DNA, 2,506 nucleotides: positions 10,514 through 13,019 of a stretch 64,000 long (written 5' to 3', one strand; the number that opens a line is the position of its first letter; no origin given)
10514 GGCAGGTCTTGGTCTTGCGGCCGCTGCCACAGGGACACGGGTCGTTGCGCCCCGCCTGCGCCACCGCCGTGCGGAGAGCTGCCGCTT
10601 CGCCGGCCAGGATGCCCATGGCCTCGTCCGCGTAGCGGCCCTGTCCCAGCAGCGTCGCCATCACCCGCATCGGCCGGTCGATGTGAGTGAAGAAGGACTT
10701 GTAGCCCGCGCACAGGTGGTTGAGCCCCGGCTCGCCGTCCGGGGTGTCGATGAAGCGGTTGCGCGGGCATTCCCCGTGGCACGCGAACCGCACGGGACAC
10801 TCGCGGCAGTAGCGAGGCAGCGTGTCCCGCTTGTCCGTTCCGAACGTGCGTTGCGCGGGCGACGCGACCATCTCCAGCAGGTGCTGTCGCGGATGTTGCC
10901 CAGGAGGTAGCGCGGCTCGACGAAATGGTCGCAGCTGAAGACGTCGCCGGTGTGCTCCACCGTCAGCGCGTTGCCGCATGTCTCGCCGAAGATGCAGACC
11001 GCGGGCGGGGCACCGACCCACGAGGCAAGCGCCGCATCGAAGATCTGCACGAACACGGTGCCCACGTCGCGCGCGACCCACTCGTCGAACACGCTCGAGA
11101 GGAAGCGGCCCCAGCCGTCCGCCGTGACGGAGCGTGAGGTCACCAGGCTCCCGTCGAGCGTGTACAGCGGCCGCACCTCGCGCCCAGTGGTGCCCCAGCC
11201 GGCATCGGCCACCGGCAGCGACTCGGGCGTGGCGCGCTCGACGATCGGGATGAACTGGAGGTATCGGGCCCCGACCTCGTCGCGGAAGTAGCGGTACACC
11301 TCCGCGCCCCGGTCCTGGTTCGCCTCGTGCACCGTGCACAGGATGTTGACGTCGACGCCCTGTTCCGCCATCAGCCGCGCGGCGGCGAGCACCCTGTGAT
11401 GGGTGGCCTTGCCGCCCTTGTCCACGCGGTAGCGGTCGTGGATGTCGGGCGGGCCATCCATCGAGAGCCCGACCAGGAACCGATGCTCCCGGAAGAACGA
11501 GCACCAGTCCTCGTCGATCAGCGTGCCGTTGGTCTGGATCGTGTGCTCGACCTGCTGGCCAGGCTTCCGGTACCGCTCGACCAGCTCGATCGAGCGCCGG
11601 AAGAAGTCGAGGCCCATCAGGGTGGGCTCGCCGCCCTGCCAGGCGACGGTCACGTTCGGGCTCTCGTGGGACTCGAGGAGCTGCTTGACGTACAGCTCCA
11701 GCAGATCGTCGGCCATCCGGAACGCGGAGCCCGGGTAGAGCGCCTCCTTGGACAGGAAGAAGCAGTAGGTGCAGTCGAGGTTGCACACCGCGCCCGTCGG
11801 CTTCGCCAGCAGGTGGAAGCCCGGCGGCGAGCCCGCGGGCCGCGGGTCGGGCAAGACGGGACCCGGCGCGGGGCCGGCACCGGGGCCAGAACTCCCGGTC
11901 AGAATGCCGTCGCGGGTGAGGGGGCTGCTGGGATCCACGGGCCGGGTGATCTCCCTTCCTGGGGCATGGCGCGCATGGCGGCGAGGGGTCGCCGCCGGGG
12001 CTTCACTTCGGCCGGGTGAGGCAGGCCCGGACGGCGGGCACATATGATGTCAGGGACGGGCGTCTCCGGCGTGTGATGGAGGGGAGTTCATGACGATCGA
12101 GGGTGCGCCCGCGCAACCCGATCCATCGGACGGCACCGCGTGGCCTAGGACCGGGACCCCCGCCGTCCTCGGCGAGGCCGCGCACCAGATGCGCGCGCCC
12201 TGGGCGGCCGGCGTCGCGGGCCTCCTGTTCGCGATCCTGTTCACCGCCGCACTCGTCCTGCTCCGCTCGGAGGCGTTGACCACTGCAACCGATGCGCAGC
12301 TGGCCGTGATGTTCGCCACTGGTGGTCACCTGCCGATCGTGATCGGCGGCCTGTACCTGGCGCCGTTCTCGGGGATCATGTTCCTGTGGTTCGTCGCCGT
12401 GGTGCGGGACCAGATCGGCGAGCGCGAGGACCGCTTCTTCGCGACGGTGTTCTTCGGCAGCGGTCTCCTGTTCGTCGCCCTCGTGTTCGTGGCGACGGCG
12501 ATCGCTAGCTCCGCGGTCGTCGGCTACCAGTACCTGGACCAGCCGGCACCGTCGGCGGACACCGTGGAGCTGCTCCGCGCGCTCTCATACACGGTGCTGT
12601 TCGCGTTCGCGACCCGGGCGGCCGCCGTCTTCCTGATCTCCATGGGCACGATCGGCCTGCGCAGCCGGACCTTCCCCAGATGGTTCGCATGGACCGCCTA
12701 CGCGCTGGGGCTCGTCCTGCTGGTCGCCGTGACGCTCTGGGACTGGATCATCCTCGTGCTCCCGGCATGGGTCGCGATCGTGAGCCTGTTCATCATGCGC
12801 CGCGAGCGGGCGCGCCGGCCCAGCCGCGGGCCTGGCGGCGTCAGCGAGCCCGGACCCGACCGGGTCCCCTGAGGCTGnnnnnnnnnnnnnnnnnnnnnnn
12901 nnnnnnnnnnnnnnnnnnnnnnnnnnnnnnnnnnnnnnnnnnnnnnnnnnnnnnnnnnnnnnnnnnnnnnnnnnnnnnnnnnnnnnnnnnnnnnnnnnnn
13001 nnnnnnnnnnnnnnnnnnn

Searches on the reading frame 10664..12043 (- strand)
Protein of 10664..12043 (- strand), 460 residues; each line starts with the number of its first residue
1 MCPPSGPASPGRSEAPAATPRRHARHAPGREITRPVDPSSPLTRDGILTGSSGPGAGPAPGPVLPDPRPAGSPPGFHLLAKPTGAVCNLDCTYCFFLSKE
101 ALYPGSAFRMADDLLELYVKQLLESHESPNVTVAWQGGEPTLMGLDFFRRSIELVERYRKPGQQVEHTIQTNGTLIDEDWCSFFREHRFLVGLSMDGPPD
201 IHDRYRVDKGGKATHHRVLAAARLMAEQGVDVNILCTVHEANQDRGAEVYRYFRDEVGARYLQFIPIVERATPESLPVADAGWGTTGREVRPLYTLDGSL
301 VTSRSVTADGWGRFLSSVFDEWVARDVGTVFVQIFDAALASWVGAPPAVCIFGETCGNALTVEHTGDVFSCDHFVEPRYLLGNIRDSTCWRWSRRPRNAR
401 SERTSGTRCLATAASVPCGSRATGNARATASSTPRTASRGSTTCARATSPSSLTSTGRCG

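Call 21: search_protein_families(library=pfam, proteins=[window:10664-12043:-], max_evalue=0.001)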
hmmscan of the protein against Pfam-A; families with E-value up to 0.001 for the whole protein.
window:10664-12043:- (460 aa): 2 families
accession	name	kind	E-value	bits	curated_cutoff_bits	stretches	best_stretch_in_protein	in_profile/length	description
PF04055.27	Radical_SAM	-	5.2e-16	59.7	29.5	1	84-239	4-152/166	Radical SAM superfamily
PF13186.11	SPASM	-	0.00087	20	21.5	0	357-388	5-38/67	Iron-sulfur cluster-binding domain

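Call 48: search_protein_families(library=ncbifam, proteins=[window:10664-12043:-], max_evalue=0.00001)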
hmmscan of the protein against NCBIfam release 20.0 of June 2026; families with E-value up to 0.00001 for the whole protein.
window:10664-12043:- (460 aa): 41 families (the best 25 are shown)
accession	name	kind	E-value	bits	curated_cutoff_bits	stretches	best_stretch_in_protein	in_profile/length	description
TIGR03942.1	sulfatase_rSAM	equivalog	1.5e-112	376.3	349.45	1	77-393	1-291/363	anaerobic sulfatase maturase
NF010308.0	PRK13745.1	equivalog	2.4e-91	306.7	484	1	77-390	14-316/412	anaerobic sulfatase-maturation protein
NF010321.0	PRK13758.1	equivalog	9.3e-60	202.7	441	2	76-269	4-196/370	anaerobic sulfatase-maturase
NF041300.1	rSAM_mat_DarW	exception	1.3e-44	152.7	650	2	85-273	49-232/415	radical SAM/SPASM peptide maturase DarW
NF041298.1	rSAM_mat_DynA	equivalog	2.8e-44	151.6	450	1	80-257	5-178/356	dynobactin maturation radical SAM/SPASM protein DynA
NF041718.1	rSAM_phane_AMC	equivalog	2.3e-38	132.1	425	1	78-263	8-184/362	cyclophane-forming radical SAM peptide maturase AmcB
TIGR04261.1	rSAM_GlyRichRpt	subfamily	4.8e-37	127.8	310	1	84-256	4-176/363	cyclophane-forming radical SAM/SPASM peptide maturase GrrM/OscB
TIGR04496.1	rSAM_XyeB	equivalog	2.8e-32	111.9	450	1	86-265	13-200/385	cyclophane-forming radical SAM/SPASM peptide maturase XyeB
NF038005.1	rSAM_mat_DarE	equivalog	9.9e-31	106.9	650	1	85-268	82-260/432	darobactin maturation radical SAM/SPASM protein DarE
NF041707.1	rSAM_YhhB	equivalog_domain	3.2e-29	102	445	1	85-263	10-191/369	cyclophane-forming radical SAM/SPASM peptide maturase YhhB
TIGR04269.1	SAM_SPASM_FxsB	subfamily_domain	5.6e-27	94.7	370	1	86-259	11-189/363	FxsB family cyclophane-forming radical SAM/SPASM peptide maturase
NF047865.1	rSAM_PapB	equivalog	1.2e-25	90.5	340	1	86-249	12-171/330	PapB family radical SAM/SPASM ranthipeptide maturase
TIGR03906.1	quino_hemo_SAM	equivalog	6.6e-25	87.7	453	1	86-269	103-286/467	quinohemoprotein amine dehydrogenase maturation protein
TIGR04083.1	rSAM_pep_methan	hypoth_equivalog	7.8e-24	84.2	300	1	82-256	6-167/376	TIGR04083 family peptide-modifying radical SAM enzyme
TIGR03978.1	rSAM_paired_1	equivalog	5.4e-22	78.2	370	1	86-249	92-253/466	His-Xaa-Ser system radical SAM maturase HxsB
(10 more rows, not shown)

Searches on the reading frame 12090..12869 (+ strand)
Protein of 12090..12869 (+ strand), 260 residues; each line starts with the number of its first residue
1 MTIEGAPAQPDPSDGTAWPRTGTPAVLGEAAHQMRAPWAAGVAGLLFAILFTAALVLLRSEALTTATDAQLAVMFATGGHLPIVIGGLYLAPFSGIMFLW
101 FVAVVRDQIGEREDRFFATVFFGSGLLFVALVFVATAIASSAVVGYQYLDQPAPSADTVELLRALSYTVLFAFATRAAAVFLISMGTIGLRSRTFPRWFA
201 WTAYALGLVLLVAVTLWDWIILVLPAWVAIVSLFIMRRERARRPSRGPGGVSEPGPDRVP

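Call 21: search_protein_families(library=pfam, proteins=[window:12090-12869:+], max_evalue=0.001)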
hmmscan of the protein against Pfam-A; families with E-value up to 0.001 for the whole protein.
window:12090-12869:+ (260 aa): 0 families

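Call 48: search_protein_families(library=ncbifam, proteins=[window:12090-12869:+], max_evalue=0.00001)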
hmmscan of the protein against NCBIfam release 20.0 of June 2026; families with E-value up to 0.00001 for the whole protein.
window:12090-12869:+ (260 aa): 0 families
